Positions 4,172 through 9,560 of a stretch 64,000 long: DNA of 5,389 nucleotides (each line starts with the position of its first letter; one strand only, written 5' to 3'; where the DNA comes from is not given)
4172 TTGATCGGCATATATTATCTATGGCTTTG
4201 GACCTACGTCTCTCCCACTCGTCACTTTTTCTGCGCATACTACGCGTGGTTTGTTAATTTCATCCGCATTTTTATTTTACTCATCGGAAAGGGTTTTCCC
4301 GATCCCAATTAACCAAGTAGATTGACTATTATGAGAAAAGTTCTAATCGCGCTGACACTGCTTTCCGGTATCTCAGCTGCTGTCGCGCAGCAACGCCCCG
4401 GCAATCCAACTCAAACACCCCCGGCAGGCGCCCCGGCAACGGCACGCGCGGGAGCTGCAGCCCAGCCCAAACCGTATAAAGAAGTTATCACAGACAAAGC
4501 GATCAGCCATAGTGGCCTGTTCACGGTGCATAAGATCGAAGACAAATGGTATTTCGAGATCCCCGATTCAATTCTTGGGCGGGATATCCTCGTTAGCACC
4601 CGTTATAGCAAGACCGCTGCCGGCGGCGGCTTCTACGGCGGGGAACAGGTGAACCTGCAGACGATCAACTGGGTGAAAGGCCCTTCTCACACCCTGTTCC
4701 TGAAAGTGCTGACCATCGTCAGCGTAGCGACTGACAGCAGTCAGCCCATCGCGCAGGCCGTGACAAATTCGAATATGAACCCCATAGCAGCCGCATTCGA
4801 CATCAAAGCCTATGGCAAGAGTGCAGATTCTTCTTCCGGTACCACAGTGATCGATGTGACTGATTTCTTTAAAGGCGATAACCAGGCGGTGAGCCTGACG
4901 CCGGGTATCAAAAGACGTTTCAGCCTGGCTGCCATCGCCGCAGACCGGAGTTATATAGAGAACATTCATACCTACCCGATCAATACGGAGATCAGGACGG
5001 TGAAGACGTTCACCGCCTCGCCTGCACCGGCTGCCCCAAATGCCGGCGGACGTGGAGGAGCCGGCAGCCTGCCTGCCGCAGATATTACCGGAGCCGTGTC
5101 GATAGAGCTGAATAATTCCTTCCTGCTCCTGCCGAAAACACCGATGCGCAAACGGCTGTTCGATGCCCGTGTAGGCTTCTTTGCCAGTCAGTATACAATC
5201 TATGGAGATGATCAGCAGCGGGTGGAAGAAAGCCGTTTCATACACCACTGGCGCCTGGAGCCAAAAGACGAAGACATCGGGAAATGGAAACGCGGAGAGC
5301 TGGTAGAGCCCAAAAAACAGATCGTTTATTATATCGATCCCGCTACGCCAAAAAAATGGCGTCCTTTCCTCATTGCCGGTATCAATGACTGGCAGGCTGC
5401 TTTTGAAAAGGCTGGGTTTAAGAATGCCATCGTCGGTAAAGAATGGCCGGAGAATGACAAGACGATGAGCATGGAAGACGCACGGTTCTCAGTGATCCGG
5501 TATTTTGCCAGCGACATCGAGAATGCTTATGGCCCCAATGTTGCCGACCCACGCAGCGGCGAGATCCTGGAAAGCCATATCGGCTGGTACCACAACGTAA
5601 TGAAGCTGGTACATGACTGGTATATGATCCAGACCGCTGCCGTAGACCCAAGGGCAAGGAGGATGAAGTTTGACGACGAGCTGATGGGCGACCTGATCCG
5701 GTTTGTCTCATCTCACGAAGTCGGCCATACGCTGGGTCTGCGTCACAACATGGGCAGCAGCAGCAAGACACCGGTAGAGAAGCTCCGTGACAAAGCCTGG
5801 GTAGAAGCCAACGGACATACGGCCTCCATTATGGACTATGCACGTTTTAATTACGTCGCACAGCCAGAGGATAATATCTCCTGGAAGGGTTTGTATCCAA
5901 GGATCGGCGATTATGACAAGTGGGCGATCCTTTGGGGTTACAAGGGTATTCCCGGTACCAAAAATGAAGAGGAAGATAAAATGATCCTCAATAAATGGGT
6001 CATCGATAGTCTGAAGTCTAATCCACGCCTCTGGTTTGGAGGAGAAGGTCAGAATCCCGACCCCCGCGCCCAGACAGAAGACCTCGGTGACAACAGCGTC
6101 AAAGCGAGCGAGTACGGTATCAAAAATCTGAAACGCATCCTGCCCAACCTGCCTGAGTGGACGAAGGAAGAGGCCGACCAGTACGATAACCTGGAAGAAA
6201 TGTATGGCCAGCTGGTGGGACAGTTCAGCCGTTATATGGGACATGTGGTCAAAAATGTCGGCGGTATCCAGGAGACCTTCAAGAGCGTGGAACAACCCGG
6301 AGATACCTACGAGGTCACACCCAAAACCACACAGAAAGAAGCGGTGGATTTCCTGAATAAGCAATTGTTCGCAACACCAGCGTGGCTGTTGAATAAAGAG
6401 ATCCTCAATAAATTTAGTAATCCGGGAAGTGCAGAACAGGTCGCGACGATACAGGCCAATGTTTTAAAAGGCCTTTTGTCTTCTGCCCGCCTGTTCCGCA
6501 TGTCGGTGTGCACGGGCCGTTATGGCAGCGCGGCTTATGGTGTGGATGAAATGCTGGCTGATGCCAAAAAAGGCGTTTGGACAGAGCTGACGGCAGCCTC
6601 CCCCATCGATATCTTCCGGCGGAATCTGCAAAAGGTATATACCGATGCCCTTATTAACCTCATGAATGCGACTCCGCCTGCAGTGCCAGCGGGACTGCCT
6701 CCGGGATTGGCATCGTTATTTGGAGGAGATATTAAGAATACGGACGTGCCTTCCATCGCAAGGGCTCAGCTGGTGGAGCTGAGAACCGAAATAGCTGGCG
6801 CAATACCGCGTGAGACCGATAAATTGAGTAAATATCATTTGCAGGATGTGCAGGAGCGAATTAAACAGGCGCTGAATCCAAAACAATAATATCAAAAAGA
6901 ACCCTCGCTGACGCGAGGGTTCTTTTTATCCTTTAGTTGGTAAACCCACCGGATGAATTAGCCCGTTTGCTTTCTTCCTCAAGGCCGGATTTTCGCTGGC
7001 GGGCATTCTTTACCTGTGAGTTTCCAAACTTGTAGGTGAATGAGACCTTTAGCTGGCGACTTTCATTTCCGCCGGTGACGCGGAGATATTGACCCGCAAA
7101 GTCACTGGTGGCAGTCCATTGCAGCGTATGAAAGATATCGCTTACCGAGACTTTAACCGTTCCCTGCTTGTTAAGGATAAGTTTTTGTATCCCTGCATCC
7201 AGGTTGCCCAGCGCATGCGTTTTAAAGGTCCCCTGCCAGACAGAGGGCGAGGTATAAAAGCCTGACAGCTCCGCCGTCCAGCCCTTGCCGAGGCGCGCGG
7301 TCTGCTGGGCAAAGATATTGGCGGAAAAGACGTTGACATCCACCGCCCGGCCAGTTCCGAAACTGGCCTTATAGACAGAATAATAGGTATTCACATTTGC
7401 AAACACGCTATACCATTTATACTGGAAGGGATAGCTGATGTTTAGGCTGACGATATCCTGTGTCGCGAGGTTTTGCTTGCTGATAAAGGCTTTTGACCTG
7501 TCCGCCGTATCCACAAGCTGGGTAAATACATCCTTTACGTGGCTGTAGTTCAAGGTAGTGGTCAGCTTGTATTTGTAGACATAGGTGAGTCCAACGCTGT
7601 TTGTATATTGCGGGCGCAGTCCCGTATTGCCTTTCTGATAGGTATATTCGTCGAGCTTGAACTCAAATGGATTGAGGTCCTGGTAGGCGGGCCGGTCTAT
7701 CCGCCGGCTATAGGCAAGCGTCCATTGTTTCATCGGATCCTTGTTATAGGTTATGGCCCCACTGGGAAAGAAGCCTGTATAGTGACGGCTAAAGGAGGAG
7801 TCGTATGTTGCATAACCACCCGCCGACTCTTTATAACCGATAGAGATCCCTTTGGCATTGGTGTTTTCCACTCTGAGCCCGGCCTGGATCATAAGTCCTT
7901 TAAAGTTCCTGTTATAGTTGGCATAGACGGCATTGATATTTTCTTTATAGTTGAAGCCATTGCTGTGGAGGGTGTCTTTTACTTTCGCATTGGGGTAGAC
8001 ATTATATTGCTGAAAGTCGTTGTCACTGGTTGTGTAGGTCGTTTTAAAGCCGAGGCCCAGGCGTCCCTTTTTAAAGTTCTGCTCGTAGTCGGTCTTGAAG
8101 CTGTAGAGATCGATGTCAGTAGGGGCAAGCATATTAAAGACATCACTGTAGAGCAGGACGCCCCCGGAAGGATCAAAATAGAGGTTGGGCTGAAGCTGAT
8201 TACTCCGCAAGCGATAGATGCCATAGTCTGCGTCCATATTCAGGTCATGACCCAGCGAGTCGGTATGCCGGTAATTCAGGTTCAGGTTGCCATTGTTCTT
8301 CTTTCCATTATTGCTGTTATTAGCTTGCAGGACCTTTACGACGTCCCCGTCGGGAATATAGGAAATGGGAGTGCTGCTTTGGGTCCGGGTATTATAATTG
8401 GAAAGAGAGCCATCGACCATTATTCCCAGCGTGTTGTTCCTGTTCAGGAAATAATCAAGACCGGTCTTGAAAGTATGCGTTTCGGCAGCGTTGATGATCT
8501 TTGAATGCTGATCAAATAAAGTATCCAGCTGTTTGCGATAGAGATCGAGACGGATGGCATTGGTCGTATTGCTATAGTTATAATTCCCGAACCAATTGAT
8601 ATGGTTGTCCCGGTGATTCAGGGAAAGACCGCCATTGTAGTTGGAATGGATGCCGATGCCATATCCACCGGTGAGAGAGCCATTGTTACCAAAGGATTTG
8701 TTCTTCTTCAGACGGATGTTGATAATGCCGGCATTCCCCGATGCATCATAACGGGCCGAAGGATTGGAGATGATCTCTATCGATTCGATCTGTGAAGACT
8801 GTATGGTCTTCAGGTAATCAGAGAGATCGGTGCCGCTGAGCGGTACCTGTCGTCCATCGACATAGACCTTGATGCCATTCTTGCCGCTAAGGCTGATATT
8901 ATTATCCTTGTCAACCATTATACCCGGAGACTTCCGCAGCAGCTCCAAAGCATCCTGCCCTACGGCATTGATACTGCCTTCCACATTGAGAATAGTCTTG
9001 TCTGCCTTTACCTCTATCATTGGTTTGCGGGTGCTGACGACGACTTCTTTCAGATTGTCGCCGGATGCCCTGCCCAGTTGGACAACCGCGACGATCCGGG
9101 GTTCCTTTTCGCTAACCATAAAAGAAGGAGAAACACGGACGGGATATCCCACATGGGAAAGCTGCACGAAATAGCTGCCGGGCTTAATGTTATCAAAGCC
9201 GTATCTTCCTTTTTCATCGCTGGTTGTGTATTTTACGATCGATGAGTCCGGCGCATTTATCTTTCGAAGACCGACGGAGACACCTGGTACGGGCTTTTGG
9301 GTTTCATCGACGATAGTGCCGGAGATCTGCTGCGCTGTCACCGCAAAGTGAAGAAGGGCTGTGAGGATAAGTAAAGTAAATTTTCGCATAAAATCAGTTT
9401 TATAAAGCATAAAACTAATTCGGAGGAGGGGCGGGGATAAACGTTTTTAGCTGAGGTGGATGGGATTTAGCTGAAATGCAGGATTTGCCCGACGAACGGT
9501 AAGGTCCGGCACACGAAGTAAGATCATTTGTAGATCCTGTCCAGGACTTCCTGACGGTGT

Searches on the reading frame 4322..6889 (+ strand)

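Call 88: search_protein_families(library=pfam, proteins=[window:4322-6889:+], max_evalue=0.00001)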
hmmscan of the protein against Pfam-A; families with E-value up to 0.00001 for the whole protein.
window:4322-6889:+ (855 aa): 3 families
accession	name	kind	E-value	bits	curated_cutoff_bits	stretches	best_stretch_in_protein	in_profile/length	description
PF16313.11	DUF4953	-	7e-125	416.9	24.2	1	448-757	2-314/316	Met-zincin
PF17148.9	DUF5117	-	2.5e-60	204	27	1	107-315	1-189/189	Domain of unknown function (DUF5117)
PF17162.9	DUF5118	-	4.1e-24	84.5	27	1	49-98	1-50/50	Domain of unknown function (DUF5118)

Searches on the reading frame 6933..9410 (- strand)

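Call 88: search_protein_families(library=pfam, proteins=[window:6933-9410:-], max_evalue=0.00001)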
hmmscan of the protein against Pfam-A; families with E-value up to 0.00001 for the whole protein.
window:6933-9410:- (825 aa): 4 families
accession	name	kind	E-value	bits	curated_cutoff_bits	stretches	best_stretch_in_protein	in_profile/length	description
PF14905.12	OMP_b-brl_3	-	1.1e-95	321.5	27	1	383-793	3-408/408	Outer membrane protein beta-barrel family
PF13620.12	CarboxypepD_reg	-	1.8e-13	51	32.3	1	28-108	1-78/82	Carboxypeptidase regulatory-like domain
PF17210.9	SdrD_B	-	3.7e-08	34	29.7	1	33-86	16-66/112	SdrD B-like domain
PF13715.12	CarbopepD_reg_2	-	6.3e-08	33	32.2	1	29-94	1-60/88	CarboxypepD_reg-like domain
